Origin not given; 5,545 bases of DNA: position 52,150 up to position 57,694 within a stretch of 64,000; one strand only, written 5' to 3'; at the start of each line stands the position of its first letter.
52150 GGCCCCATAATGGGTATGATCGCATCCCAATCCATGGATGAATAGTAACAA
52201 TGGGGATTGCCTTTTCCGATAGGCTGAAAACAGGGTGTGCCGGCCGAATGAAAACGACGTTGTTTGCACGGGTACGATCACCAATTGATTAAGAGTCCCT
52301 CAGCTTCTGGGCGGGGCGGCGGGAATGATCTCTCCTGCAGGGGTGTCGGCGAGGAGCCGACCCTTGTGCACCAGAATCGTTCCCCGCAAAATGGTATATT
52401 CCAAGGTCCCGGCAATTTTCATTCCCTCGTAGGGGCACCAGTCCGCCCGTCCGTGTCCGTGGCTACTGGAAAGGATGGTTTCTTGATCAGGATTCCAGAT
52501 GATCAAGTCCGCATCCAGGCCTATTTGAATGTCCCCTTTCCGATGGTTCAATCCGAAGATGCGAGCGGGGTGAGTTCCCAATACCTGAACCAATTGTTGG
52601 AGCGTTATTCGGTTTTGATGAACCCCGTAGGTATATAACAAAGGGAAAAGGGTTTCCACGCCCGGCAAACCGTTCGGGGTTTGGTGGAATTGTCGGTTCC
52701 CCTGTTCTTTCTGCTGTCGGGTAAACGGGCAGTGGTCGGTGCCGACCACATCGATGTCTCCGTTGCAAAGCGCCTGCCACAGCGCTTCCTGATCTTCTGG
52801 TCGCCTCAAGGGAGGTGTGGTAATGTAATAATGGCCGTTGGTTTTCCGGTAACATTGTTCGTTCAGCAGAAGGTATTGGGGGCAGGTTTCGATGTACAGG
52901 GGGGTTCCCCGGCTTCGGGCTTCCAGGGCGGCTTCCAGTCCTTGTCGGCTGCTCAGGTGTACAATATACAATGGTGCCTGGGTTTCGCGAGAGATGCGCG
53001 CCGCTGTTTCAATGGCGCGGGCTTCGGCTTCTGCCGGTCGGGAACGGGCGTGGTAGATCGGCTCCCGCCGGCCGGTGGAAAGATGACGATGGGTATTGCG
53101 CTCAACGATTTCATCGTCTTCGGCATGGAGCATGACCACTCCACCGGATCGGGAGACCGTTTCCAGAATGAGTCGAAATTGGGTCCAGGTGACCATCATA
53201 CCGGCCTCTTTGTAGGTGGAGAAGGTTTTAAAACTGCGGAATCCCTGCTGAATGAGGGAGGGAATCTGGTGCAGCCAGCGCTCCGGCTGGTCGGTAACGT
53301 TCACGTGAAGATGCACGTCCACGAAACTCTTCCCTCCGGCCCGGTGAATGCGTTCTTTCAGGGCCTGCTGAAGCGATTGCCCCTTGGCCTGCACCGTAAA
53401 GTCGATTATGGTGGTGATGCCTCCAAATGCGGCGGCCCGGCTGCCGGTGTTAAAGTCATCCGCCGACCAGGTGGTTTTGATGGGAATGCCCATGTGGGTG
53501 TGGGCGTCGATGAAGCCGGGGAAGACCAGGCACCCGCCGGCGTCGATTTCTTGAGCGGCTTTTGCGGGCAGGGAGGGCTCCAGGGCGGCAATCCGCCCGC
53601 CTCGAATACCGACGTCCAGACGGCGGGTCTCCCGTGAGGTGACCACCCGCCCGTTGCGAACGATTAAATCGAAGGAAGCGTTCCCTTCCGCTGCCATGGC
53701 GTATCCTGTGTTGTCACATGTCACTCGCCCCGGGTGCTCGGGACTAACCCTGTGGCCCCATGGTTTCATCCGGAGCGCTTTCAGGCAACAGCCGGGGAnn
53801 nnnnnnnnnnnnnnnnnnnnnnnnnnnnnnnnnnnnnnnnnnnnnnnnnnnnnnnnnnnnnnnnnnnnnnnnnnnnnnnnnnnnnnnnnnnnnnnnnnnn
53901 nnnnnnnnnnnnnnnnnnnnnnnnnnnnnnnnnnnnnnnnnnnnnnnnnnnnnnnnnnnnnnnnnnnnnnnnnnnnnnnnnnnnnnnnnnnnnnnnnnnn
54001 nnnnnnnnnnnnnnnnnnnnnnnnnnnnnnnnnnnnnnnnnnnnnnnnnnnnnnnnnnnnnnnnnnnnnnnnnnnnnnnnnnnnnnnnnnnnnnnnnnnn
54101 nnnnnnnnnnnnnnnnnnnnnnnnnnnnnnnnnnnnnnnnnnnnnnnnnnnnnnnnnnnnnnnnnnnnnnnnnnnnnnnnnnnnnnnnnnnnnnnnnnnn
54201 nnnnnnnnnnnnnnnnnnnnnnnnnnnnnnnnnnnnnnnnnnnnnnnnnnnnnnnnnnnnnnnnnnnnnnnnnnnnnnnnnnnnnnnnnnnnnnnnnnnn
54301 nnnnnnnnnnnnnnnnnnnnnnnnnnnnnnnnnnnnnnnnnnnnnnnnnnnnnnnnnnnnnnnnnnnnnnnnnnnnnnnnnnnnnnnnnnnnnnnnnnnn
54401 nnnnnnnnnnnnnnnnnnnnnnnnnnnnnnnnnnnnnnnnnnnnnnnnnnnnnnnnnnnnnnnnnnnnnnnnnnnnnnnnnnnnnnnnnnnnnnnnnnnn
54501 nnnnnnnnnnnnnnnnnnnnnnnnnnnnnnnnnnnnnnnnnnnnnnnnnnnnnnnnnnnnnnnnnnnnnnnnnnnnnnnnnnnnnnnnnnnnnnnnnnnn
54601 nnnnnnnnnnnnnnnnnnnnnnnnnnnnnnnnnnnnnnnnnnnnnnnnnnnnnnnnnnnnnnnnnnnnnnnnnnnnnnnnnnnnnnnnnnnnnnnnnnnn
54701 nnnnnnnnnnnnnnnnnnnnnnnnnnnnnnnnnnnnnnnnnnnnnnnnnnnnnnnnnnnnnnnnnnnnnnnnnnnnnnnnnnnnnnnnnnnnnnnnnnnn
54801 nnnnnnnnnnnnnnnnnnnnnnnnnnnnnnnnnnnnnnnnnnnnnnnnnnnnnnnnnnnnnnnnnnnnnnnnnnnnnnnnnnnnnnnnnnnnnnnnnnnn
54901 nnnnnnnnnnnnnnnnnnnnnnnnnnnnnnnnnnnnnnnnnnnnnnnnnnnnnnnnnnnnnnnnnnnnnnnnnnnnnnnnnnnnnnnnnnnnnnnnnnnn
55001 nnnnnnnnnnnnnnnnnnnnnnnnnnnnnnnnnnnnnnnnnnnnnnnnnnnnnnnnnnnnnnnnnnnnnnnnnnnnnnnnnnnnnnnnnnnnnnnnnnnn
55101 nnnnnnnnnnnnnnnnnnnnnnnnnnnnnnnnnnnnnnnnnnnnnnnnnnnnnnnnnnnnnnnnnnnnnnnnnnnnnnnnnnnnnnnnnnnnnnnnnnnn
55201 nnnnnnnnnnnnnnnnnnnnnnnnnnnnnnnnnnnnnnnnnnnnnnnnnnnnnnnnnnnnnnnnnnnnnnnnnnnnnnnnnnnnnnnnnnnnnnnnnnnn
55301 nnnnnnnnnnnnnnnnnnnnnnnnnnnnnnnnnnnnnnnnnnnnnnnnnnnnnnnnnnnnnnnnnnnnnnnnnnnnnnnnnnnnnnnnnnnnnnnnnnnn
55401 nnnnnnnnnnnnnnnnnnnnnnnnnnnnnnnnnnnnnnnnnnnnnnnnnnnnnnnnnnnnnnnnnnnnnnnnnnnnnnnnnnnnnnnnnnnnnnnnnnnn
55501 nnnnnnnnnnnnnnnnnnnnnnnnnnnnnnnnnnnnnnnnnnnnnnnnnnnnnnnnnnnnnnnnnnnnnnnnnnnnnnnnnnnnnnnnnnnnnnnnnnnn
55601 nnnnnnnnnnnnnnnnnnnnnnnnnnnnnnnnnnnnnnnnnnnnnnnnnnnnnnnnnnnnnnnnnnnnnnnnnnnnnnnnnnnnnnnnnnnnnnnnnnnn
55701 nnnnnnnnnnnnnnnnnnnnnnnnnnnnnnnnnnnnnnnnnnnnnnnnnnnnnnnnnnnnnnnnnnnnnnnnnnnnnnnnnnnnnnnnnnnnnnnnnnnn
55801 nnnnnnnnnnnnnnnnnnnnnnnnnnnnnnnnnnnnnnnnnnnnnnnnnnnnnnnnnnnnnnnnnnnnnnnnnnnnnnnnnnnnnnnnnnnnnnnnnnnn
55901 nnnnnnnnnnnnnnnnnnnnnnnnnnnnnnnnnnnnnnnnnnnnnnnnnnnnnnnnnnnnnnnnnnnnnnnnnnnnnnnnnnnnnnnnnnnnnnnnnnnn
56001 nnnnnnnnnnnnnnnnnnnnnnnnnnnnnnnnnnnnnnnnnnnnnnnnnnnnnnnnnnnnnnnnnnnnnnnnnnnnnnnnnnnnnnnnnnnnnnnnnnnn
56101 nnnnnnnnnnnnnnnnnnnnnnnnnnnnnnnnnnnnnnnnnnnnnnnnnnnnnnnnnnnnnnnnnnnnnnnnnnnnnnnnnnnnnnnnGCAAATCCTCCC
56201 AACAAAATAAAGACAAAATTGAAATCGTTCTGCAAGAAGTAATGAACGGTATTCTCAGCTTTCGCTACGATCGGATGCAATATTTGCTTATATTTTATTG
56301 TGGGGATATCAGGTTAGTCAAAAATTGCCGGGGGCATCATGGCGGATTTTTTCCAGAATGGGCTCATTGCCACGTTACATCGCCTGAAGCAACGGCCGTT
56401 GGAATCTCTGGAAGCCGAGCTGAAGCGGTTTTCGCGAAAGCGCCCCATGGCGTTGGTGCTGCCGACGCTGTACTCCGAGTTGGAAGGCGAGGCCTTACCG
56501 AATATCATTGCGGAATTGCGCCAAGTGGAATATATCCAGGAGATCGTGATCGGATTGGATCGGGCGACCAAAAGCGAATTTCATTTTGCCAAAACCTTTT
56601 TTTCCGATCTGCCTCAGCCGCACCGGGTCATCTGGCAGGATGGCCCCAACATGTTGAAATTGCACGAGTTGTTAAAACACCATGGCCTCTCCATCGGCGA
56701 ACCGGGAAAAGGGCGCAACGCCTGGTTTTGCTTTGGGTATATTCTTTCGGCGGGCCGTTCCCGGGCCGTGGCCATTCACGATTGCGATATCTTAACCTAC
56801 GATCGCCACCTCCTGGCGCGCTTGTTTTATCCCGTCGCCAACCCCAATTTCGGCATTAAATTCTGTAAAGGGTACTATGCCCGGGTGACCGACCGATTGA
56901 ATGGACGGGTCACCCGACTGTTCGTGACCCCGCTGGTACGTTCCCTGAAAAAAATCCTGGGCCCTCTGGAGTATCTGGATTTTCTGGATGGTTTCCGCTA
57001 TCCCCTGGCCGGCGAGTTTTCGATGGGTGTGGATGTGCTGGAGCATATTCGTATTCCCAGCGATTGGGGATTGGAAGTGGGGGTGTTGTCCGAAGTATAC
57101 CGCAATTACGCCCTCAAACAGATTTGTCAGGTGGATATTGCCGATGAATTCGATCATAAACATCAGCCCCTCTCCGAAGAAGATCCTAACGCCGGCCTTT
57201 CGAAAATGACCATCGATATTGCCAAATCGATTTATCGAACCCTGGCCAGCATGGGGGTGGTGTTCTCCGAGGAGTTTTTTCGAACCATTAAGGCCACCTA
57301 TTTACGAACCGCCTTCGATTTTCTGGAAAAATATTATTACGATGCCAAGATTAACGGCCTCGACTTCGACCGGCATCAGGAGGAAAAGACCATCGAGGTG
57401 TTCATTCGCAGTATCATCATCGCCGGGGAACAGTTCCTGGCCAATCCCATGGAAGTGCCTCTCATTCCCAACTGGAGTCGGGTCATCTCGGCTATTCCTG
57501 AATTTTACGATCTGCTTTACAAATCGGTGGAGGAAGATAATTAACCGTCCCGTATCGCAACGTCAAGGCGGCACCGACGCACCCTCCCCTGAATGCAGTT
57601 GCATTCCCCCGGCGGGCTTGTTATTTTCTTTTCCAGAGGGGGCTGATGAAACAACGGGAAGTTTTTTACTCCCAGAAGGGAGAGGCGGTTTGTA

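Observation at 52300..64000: Purine-catabolism / molybdenum-hydroxylase island resembling the E. coli ygeW-ssnA region, in an FCB-type genome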

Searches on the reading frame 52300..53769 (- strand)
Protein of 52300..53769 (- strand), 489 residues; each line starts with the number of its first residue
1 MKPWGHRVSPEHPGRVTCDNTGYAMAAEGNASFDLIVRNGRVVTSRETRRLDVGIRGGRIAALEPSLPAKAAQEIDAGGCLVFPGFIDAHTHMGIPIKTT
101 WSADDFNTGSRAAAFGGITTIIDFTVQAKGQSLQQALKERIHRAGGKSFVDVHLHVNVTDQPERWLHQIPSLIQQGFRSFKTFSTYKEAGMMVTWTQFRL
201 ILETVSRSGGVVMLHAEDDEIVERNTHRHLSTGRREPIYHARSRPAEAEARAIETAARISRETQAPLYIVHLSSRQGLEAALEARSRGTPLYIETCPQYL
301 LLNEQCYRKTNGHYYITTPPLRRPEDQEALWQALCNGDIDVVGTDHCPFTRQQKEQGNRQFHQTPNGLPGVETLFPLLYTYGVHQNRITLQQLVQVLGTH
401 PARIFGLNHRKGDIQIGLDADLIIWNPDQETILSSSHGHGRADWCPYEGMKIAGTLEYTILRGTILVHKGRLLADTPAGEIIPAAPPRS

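Call 3: search_protein_families(library=ncbifam, proteins=[window:52300-53769:-], max_evalue=0.00001)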
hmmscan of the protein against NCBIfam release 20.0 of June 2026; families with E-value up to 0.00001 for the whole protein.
window:52300-53769:- (489 aa): 56 families (the best 25 are shown)
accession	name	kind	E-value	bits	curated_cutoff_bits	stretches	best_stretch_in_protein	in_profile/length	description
TIGR02033.1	D-hydantoinase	equivalog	3.4e-136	454.8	393.25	1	36-482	2-452/454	dihydropyrimidinase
NF009941.0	PRK13404.1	subfamily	4.8e-127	424.5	647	1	32-486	3-463/478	dihydropyrimidinase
TIGR03178.1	allantoinase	equivalog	1.7e-89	300.7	357.85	1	34-482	1-439/441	allantoinase AllB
NF004839.0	PRK06189.1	equivalog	2.3e-88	296.8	631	1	32-481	2-444/451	allantoinase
NF002668.0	PRK02382.1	equivalog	2.4e-85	286.8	452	1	45-482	8-426/436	dihydroorotase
NF058539.1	ergo_uti2_ErtD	equivalog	1.6e-79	267.9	650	1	33-483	2-446/449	hydantoin-5-propionate amidohydrolase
TIGR00857.1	pyrC_multi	subfamily_domain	1.3e-77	261.5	279.05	1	49-468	4-410/412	dihydroorotase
NF006559.0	PRK09060.1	equivalog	3.3e-76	256.4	482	1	31-480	3-434/444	dihydroorotase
NF058538.1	ergo_util_ErtD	equivalog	8.6e-76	255.6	600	1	33-481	1-443/446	hydantoin-5-propionate amidohydrolase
NF005751.0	PRK07575.1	equivalog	9.6e-69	231.9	529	1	34-475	4-428/440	dihydroorotase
NF005960.0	PRK08044.1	equivalog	4.1e-64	217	688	1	32-483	2-449/453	allantoinase AllB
NF006688.0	PRK09236.1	equivalog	2.1e-57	194.9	535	1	35-476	4-435/444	dihydroorotase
NF006837.0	PRK09357.1-2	equivalog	1.7e-56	191.6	575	1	36-470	4-425/428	dihydroorotase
NF003271.0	PRK04250.1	equivalog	2.2e-56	191.2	405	1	35-481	4-401/407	dihydroorotase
NF006836.0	PRK09357.1-1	equivalog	1.1e-55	189.1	538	1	37-472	6-429/432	dihydroorotase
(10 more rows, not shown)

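Call 4: search_protein_families(library=pfam, proteins=[window:52300-53769:-], max_evalue=0.00001)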
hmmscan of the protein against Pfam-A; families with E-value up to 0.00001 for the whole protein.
window:52300-53769:- (489 aa): 2 families
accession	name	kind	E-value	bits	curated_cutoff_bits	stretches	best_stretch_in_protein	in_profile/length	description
PF01979.26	Amidohydro_1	-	1.4e-21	77.6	25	1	81-465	1-344/345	Amidohydrolase family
PF07969.17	Amidohydro_3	-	1e-16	61.9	29.7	2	385-465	404-470/472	Amidohydrolase family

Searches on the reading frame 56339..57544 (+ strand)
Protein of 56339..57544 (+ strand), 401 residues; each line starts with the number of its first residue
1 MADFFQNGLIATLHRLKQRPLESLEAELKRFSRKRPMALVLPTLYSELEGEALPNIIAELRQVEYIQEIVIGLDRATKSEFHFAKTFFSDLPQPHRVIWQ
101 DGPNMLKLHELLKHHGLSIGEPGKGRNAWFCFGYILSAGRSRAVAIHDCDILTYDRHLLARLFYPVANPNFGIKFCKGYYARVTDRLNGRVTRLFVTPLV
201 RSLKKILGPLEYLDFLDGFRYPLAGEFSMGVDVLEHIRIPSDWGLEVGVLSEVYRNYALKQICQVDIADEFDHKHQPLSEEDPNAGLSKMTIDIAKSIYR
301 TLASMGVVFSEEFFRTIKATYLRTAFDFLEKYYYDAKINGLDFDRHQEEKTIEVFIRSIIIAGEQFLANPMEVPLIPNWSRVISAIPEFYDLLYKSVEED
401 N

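Call 3: search_protein_families(library=ncbifam, proteins=[window:56339-57544:+], max_evalue=0.00001)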
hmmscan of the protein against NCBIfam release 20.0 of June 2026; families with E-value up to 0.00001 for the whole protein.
window:56339-57544:+ (401 aa): 2 families
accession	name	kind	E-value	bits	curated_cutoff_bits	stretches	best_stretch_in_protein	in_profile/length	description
NF040724.1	GpgS_Meth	equivalog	3.6e-107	358.7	700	1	3-400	2-398/402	glucosyl-3-phosphoglycerate synthase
NF010496.0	PRK13915.1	equivalog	7.3e-18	64.7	262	1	121-305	101-271/307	glucosyl-3-phosphoglycerate synthase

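Call 4: search_protein_families(library=pfam, proteins=[window:56339-57544:+], max_evalue=0.00001)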
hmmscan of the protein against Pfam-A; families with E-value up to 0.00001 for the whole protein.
window:56339-57544:+ (401 aa): 0 families

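Call 41: search_solved_structures(query=window:56339-57544:+, max_evalue=0.01)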
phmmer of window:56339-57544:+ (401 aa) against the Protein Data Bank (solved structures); distinct sequences matched with E-value up to 0.01: 7.
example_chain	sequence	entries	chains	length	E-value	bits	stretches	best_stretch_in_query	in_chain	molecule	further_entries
7pdo_A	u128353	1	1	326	8.1e-06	28.7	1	121-280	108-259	Glucosyl-3-phosphoglycerate synthase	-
7p5l_A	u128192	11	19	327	8.1e-06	28.7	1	121-280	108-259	Glucosyl-3-phosphoglycerate synthase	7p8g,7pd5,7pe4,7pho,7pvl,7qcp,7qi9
3ckj_A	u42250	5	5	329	8.3e-05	25.3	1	122-281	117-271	Putative uncharacterized protein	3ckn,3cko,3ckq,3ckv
3f1y_A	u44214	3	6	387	0.0001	25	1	123-304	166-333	Mannosyl-3-phosphoglycerate synthase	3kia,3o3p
4y6n_A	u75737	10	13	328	0.00019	24.1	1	122-280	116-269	Glucosyl-3-phosphoglycerate synthase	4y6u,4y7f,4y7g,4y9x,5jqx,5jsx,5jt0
3e25_A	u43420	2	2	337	0.00021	24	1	122-280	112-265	Putative uncharacterized protein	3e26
4ddz_A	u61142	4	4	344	0.00022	23.9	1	122-280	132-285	GLUCOSYL-3-PHOSPHOGLYCERATE SYNTHASE (GpgS) | Glucosyl-3-phosphoglycerate synthase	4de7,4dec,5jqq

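Call 57: find_homologous_proteins(query=window:56339-57544:+, max_evalue=0.00001)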
Query window:56339-57544:+ (401 aa): 8000 proteins with E <= 0.00001 among 8000 candidates; the best 120 are listed.
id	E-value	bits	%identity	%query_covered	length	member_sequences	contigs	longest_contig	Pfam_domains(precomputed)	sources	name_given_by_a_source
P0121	1.2e-260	883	96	100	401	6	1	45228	-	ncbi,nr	ncbi:MAG: glycosyl transferase [Calditrichaeota bacterium]|nr:glycosyl transferase [Calditrichota ba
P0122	6.2e-241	818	88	100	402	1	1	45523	-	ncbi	-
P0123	2.3e-240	816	88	100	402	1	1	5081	-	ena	-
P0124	3.1e-240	815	88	100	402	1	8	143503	-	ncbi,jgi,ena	-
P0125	4.1e-240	815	88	100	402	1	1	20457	-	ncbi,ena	-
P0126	1.7e-238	810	87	100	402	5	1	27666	-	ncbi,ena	-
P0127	9.5e-228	774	82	100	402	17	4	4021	-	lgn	-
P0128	1.1e-227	774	82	100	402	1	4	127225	-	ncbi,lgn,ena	-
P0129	7.9e-223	758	79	100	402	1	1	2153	-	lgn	-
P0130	1.2e-220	751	79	100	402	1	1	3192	-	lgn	-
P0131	7.8e-219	745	79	100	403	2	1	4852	-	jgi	-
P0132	3.6e-218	743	78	100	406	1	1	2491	-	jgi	jgi:glucosyl-3-phosphoglycerate synthase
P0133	3.2e-216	736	77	100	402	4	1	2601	-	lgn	-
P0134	6.7e-216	735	77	100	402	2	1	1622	-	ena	-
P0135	1.3e-215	734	77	100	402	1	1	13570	-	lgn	-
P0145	1.3e-179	616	63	100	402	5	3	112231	-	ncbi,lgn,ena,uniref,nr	ncbi:MAG TPA: glycosyl transferase [Caldithrix abyssi]|uniref:Glycosyl transferase n=1 Tax=Caldithri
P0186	1.5e-175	602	64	100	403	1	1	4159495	-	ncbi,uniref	ncbi:glycosyl transferase [Thalassolituus sp. LLYu03]|uniref:glycosyl transferase n=1 Tax=Thalassoli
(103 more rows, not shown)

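Call 58: find_encoding_contigs(protein=P0145, flank=6000, max_places=1)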
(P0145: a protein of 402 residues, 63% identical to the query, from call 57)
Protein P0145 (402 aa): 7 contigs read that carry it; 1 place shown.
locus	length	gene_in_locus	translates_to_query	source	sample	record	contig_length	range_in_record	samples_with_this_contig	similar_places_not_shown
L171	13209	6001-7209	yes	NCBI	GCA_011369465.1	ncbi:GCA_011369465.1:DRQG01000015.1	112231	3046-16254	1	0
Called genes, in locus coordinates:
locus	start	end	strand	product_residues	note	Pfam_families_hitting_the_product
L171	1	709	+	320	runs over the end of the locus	PF00389:2-Hacid_dh, PF02826:2-Hacid_dh_C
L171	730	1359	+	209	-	PF00753:Lactamase_B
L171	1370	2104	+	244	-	PF00106:adh_short, PF08659:KR (weak), PF13561:adh_short_C2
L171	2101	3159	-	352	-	PF02504:FA_synthesis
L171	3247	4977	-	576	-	PF14716:HHH_8, PF14520:HHH_5, PF14791:DNA_pol_B_thumb, PF02811:PHP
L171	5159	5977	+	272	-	PF00702:Hydrolase (faint), PF05116:S6PP (faint), PF08282:Hydrolase_3, PF12710:HAD (faint)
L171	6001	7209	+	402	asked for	-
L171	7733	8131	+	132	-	-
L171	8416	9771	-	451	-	PF03435:Sacchrp_dh_NADP, PF16653:Sacchrp_dh_C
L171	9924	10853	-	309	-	PF08240:ADH_N, PF00107:ADH_zinc_N, PF13602:ADH_zinc_N_2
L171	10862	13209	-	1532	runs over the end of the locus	PF01364:Peptidase_C25, PF01839:FG-GAP (faint), PF13620:CarboxypepD_reg (faint), PF23743:Beta-prop_BBS7 (weak), PF25292:Beta-prop_CGLA (faint), PF13517:FG-GAP_3 (weak), PF13860:FlgD_ig (weak), PF18962:Por_Secre_tail (weak)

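Call 59: find_encoding_contigs(protein=P0186, flank=6000, max_places=1)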
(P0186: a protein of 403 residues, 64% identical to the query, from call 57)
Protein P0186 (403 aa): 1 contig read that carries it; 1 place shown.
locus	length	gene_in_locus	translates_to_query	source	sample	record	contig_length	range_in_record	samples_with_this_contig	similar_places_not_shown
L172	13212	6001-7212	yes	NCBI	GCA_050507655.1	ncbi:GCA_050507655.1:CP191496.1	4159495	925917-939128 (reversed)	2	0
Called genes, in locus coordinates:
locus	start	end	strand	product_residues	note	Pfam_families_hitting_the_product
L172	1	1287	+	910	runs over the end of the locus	PF07696:7TMR-DISMED2, PF07695:7TMR-DISM_7TM, PF00512:HisKA, PF02518:HATPase_c, PF00072:Response_reg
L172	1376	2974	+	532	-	PF00128:Alpha-amylase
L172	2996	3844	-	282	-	PF00800:PDT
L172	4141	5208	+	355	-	-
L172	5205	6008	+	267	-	PF08282:Hydrolase_3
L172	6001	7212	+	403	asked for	-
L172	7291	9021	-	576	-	PF00128:Alpha-amylase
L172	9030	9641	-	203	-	PF01081:Aldolase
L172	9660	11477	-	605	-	PF00920:ILVD_EDD_N, PF24877:ILV_EDD_C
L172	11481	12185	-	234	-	PF01182:Glucosamine_iso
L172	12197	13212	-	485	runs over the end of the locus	PF00479:G6PD_N, PF02781:G6PD_C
